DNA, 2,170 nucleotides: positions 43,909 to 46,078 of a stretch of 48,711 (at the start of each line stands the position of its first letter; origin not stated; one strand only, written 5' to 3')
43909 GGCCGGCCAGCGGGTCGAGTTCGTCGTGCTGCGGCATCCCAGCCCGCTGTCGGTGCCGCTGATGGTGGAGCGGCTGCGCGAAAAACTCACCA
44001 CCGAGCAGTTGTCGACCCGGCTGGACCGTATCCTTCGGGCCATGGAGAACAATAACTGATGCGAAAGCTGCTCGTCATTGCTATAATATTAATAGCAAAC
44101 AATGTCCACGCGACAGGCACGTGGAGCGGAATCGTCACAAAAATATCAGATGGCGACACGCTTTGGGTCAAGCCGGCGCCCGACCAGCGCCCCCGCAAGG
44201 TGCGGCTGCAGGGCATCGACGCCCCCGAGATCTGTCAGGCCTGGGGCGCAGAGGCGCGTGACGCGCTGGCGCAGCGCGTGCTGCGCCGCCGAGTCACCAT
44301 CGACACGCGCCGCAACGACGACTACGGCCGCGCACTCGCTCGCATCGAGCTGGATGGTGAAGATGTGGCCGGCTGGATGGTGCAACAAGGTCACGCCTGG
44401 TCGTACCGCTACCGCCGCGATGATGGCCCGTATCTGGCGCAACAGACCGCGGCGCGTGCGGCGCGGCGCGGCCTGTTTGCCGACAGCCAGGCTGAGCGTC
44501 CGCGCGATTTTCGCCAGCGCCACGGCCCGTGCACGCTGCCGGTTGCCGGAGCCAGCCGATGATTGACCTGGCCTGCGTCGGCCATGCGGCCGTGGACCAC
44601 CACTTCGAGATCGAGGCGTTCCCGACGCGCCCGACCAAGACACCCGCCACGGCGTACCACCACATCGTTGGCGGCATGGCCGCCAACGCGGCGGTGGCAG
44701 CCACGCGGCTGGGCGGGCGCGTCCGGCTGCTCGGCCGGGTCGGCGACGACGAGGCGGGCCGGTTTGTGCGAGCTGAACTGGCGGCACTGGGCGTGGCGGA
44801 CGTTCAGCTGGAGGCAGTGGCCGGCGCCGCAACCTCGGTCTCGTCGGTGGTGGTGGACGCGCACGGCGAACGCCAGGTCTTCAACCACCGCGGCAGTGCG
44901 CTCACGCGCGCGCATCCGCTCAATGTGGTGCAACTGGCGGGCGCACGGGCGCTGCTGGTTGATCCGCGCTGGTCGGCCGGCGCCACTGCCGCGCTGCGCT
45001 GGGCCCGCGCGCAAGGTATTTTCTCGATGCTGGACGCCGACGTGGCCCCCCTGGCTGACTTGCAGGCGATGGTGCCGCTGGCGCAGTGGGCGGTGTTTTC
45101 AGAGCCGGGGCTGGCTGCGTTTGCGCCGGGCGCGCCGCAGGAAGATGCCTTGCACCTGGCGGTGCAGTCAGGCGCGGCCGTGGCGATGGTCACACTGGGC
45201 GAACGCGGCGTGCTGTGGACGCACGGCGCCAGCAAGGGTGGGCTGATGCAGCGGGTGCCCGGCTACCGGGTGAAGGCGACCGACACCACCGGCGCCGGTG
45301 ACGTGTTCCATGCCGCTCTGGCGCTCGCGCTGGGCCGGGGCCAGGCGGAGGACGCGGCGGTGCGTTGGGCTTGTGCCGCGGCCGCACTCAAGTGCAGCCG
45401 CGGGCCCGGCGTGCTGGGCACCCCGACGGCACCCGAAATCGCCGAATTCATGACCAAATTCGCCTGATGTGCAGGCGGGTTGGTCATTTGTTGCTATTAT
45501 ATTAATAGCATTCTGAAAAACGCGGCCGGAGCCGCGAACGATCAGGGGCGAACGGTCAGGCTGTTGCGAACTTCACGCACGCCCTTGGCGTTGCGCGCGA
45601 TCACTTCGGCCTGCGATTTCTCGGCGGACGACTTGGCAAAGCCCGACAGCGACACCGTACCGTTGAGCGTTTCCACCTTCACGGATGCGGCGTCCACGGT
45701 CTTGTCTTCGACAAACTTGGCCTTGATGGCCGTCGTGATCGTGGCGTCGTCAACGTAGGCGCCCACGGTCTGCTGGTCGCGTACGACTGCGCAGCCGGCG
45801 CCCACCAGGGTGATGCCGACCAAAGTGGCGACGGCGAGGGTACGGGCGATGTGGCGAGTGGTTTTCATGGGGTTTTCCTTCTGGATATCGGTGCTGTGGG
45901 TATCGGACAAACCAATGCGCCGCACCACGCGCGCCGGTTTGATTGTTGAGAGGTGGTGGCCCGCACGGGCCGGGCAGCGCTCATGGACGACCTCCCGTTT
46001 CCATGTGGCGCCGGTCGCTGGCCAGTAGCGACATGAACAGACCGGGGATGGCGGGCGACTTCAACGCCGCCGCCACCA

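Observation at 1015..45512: A dispersed ~60-70 nt repeat with an AT-rich palindromic core: 9 copies in 48.7 kb, seven overlapping coding sequence in frame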

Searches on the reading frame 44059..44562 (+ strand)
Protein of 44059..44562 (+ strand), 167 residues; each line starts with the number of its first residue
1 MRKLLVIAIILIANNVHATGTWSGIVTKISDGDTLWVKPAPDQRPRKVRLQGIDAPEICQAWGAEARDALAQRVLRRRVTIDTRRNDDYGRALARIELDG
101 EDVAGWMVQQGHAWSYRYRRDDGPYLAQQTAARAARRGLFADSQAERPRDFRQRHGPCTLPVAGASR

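Call 8: search_protein_families(library=pfam, proteins=[window:44059-44562:+], max_evalue=0.01)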
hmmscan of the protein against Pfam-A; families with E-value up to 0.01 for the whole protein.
window:44059-44562:+ (167 aa): 1 family
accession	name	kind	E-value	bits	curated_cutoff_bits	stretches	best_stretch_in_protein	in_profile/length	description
PF00565.23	SNase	-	7.9e-18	65.3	21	1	47-141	1-106/107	Staphylococcal nuclease homologue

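Call 90: find_homologous_proteins(query=window:44059-44562:+, max_evalue=1e-20)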
Query window:44059-44562:+ (167 aa): 2908 proteins with E <= 1e-20 among 4294 candidates; the best 120 are listed.
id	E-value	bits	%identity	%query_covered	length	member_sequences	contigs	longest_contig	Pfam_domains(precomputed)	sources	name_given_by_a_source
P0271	1.7e-100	352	94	100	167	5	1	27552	PF00565.24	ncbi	-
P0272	1.6e-60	222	62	89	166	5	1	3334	PF00565.24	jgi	jgi:micrococcal nuclease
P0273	2.4e-60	221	62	96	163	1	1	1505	PF00565.24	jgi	jgi:micrococcal nuclease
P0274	2.4e-59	218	63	96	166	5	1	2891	PF00565.24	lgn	-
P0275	5.5e-59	217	67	91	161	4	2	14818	PF00565.24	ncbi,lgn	-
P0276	2.5e-58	214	66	91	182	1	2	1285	PF00565.24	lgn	-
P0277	3.0e-58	214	60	95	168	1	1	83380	PF00565.24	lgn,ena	-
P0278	3.3e-58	214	60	96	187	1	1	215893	PF00565.24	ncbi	-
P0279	1.2e-57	212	62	93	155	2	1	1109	PF00565.24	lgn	-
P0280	1.2e-57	212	62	94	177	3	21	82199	PF00565.24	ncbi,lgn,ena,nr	ncbi:MAG: thermonuclease family protein [Burkholderiales bacterium]|nr:thermonuclease family protein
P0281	2.2e-57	211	60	95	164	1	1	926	PF00565.24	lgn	-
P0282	2.6e-57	211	62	94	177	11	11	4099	PF00565.24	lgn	-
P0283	5.7e-57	210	61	95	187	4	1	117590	PF00565.24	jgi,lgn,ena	-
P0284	1.1e-56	209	64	84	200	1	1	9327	PF00565.24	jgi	jgi:micrococcal nuclease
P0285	2.2e-56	208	60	95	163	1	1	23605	PF00565.24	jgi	jgi:micrococcal nuclease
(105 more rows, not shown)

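Call 91: find_encoding_contigs(protein=P0271, flank=10000, max_places=1)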
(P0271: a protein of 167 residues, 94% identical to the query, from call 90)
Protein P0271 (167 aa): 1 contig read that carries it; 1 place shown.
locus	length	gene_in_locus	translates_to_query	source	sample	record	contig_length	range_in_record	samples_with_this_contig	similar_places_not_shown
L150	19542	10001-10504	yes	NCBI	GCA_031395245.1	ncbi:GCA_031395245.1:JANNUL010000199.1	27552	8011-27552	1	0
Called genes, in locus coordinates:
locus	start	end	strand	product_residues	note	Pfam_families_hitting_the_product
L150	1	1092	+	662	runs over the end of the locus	PF01578:Cytochrom_C_asm, PF16327:CcmF_C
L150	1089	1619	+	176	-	PF00578:AhpC-TSA, PF08534:Redoxin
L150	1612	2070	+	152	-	PF03918:CcmH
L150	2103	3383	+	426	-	PF13428:TPR_14 (faint), PF14559:TPR_19 (faint), PF23914:TPR_CcmH_CycH, PF13429:TPR_15 (faint), PF00515:TPR_1 (faint), PF07719:TPR_2 (weak), PF13431:TPR_17 (faint), PF23892:Ig_CycH, +1 more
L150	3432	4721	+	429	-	PF01266:DAO (faint), PF12837:Fer4_6 (weak), PF13237:Fer4_10, PF14697:Fer4_21, PF13187:Fer4_9 (weak), PF07992:Pyr_redox_2, PF13738:Pyr_redox_3, PF00070:Pyr_redox (weak), +8 more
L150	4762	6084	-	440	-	PF00884:Sulfatase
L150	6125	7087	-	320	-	PF03401:TctC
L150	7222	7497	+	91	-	-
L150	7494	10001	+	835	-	PF00270:DEAD, PF04851:ResIII (weak), PF00271:Helicase_C, PF19306:WHD_Lhr, PF08494:DEAD_assoc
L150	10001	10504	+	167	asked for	PF00565:SNase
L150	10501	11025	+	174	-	PF00294:PfkB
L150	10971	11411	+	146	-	PF00294:PfkB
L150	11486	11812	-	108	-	PF04972:BON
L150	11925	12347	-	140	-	-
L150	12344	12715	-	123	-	-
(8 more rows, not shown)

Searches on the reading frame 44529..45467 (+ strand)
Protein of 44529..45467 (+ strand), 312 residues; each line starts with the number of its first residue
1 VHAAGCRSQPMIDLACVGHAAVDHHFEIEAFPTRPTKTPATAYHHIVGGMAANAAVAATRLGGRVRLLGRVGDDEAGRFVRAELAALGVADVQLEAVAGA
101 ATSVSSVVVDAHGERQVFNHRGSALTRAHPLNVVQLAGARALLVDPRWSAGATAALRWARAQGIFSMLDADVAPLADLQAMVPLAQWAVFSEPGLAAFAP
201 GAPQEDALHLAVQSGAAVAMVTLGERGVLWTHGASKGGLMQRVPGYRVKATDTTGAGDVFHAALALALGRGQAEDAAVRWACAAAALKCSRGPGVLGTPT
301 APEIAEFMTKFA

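Call 8: search_protein_families(library=pfam, proteins=[window:44529-45467:+], max_evalue=0.01)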
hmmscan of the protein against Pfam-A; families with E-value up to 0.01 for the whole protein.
window:44529-45467:+ (312 aa): 2 families
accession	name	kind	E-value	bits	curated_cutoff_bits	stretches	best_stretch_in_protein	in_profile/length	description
PF00294.29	PfkB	-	2.3e-44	152.4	25.8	1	11-292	1-293/302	pfkB family carbohydrate kinase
PF08543.17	Phos_pyr_kin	-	0.01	15.7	27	0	237-282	180-225/246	Phosphomethylpyrimidine kinase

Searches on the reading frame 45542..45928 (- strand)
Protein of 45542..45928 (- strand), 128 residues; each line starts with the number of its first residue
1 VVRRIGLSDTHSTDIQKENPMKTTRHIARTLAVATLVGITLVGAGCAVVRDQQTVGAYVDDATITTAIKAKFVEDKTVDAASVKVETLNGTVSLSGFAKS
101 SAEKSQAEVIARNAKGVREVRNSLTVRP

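Call 8: search_protein_families(library=pfam, proteins=[window:45542-45928:-], max_evalue=0.01)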
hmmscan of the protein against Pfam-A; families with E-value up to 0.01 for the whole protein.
window:45542-45928:- (128 aa): 1 family
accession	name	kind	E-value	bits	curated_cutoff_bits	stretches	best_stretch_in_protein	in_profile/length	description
PF04972.22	BON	-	2e-20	73.3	27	1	60-128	1-69/69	BON domain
